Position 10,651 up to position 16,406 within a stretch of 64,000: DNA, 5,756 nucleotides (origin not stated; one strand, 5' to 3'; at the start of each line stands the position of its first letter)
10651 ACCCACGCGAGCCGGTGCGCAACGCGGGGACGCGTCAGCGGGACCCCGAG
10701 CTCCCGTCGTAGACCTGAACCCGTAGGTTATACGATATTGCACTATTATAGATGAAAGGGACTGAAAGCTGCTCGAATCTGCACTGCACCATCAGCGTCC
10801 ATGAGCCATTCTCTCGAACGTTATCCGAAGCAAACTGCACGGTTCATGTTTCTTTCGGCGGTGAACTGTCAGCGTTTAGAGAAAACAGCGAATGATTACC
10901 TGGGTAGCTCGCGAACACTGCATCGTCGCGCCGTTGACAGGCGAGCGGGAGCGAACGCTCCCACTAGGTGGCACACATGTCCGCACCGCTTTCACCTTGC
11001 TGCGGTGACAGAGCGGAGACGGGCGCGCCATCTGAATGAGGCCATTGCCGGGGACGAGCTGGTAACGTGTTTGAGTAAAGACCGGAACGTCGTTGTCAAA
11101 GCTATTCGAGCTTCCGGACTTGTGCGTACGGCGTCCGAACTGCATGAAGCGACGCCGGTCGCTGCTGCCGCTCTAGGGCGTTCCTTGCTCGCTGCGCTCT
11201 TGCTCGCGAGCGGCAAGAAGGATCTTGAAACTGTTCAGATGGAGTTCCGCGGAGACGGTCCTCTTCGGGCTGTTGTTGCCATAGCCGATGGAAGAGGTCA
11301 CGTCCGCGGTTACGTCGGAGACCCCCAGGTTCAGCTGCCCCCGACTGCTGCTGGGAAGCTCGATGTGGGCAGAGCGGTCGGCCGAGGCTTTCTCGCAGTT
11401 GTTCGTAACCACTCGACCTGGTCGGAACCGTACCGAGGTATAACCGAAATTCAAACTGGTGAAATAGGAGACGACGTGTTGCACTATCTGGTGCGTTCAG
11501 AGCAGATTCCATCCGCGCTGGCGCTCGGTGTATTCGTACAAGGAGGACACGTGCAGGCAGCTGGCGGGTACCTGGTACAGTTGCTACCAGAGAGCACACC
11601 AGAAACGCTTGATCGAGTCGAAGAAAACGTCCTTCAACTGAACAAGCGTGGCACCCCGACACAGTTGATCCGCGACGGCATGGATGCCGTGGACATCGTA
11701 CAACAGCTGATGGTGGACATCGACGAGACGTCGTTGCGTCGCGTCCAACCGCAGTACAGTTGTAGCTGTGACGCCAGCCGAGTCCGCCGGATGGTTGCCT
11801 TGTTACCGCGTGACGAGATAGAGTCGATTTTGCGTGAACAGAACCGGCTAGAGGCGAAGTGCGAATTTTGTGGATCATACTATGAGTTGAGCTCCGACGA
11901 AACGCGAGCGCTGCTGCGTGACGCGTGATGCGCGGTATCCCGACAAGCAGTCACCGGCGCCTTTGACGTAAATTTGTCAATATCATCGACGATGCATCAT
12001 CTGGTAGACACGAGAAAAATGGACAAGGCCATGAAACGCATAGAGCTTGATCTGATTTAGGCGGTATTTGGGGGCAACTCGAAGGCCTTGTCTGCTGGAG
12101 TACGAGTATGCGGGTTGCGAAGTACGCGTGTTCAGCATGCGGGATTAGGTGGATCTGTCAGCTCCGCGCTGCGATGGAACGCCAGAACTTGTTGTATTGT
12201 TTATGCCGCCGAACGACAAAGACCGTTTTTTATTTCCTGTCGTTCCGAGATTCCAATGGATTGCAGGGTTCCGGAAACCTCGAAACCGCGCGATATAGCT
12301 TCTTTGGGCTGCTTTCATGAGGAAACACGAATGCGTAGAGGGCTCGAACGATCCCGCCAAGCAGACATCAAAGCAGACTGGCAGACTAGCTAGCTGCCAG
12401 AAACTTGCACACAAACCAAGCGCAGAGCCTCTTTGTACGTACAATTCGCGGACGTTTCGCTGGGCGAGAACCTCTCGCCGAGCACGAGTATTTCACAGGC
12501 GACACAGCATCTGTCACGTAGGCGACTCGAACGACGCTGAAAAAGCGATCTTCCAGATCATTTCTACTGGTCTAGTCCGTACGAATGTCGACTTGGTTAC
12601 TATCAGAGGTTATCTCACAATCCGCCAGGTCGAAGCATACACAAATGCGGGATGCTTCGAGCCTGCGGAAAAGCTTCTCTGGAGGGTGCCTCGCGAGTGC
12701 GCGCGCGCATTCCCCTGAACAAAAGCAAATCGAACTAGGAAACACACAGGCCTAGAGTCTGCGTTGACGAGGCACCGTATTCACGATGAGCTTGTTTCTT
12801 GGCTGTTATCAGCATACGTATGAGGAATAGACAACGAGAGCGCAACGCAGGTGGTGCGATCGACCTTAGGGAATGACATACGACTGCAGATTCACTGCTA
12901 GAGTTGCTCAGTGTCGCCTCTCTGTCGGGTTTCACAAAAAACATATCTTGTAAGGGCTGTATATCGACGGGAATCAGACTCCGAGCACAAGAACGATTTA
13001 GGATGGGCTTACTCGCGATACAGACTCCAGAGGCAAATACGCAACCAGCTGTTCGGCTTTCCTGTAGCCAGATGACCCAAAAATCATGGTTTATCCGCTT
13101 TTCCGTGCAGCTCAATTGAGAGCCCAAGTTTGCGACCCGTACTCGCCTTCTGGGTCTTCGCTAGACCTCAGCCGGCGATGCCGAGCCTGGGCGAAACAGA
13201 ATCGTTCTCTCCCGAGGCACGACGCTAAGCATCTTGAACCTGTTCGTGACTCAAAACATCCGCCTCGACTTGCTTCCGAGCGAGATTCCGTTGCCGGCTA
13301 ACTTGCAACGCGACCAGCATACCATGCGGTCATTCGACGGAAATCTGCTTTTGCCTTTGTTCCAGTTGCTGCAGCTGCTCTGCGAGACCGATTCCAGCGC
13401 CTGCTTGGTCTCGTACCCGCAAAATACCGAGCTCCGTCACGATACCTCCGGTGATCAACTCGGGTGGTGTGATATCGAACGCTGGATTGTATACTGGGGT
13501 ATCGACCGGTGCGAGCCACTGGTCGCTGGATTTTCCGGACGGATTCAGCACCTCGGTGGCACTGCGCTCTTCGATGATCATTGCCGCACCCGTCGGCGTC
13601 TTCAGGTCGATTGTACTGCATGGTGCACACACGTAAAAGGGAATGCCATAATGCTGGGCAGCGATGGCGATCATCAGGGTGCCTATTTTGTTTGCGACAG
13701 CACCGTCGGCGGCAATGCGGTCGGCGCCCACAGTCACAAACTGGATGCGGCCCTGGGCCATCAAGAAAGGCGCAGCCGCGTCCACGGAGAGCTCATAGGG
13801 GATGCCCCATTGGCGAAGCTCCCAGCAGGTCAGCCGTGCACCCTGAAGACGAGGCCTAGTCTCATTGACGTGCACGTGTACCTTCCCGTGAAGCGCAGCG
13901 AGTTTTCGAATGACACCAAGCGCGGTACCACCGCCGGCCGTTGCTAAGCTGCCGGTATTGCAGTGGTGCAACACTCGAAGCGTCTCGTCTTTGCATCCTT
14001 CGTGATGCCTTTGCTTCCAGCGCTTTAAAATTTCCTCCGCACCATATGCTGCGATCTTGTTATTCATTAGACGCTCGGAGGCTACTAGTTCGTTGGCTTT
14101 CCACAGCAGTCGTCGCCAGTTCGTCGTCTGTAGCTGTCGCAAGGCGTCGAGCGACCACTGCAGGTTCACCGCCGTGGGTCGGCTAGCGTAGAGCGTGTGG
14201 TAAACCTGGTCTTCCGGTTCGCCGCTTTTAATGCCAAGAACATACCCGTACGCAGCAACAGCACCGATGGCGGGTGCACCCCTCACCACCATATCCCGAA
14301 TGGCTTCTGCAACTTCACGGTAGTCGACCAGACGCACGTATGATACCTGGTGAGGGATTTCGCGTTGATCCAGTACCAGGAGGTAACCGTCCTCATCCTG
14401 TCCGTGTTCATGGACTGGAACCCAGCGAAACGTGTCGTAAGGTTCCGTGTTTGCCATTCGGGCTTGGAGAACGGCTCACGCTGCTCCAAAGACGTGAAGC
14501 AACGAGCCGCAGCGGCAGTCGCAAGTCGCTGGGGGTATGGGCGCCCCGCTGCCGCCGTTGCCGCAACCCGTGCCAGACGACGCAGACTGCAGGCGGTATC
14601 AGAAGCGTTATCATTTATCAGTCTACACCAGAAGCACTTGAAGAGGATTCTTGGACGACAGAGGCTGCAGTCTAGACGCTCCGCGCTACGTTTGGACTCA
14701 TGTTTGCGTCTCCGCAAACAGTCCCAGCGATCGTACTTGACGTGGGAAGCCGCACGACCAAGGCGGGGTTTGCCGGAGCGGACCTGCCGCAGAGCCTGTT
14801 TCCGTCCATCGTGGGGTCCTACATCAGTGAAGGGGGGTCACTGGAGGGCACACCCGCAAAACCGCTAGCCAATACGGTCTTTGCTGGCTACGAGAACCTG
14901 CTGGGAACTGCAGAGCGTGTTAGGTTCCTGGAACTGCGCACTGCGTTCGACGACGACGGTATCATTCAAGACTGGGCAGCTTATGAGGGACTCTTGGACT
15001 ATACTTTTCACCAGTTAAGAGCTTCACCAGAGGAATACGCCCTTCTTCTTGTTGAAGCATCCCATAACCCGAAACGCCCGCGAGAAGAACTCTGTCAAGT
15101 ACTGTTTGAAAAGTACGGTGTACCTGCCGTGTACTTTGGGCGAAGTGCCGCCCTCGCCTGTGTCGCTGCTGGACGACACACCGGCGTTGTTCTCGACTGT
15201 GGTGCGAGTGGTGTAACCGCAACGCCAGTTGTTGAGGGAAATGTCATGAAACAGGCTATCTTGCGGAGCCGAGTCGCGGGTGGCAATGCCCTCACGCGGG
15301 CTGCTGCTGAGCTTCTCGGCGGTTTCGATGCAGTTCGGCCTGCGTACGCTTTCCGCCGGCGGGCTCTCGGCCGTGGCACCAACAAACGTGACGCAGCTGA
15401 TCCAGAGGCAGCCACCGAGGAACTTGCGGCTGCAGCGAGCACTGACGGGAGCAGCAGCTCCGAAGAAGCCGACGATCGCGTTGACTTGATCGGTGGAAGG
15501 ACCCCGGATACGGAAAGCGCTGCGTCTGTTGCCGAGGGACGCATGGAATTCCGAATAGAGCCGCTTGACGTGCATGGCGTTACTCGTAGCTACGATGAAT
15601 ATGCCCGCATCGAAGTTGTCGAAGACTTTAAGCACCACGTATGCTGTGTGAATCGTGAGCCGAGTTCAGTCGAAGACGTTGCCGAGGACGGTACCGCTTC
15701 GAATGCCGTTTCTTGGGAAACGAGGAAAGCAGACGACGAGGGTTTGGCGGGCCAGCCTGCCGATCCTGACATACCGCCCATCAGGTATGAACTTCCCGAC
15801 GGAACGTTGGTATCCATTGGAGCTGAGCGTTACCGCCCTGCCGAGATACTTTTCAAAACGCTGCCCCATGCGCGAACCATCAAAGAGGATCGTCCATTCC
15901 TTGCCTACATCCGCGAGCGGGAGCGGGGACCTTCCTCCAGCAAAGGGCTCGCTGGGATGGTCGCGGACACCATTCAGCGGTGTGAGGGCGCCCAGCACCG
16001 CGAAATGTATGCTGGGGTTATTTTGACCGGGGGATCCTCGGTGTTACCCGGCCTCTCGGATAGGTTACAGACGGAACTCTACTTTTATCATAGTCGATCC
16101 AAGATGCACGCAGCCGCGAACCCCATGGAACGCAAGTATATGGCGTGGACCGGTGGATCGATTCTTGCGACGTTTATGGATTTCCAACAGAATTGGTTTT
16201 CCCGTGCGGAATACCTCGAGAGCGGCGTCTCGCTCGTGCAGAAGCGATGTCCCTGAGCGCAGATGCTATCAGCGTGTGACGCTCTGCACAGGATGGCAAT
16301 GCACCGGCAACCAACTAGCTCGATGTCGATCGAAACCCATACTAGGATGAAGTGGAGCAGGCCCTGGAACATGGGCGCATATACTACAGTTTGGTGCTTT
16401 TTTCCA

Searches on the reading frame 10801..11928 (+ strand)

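Call 37: search_protein_families(library=pfam, proteins=[window:10801-11928:+], max_evalue=0.0001)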
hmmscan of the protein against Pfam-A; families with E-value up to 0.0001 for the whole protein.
window:10801-11928:+ (375 aa): 1 family
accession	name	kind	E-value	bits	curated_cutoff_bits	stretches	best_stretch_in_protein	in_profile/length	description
PF01430.24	HSP33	-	6.3e-77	259.1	21.4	1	85-363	1-272/273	Hsp33 protein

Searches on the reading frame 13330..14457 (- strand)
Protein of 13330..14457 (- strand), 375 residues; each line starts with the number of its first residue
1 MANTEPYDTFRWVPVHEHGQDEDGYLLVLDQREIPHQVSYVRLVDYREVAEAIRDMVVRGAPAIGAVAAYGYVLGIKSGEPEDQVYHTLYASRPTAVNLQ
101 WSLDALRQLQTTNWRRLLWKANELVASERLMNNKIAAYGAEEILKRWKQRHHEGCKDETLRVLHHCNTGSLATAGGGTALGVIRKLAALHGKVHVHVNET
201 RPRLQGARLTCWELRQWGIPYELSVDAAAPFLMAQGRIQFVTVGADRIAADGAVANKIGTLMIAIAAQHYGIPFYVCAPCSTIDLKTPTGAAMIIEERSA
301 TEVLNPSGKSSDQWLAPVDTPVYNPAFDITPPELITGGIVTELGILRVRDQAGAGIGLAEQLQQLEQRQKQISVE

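Call 37: search_protein_families(library=pfam, proteins=[window:13330-14457:-], max_evalue=0.0001)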
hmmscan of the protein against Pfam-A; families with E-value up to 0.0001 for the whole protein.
window:13330-14457:- (375 aa): 1 family
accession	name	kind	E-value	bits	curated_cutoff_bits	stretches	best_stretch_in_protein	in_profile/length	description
PF01008.23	IF-2B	-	2.8e-63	214.2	22.4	1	58-346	2-278/280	Initiation factor 2 subunit family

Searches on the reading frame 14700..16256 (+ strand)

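Call 37: search_protein_families(library=pfam, proteins=[window:14700-16256:+], max_evalue=0.0001)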
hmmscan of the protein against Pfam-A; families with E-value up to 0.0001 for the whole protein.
window:14700-16256:+ (518 aa): 1 family
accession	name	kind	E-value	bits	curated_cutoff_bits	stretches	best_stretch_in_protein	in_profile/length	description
PF00022.25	Actin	-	3.5e-97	326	27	2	7-244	3-226/410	Actin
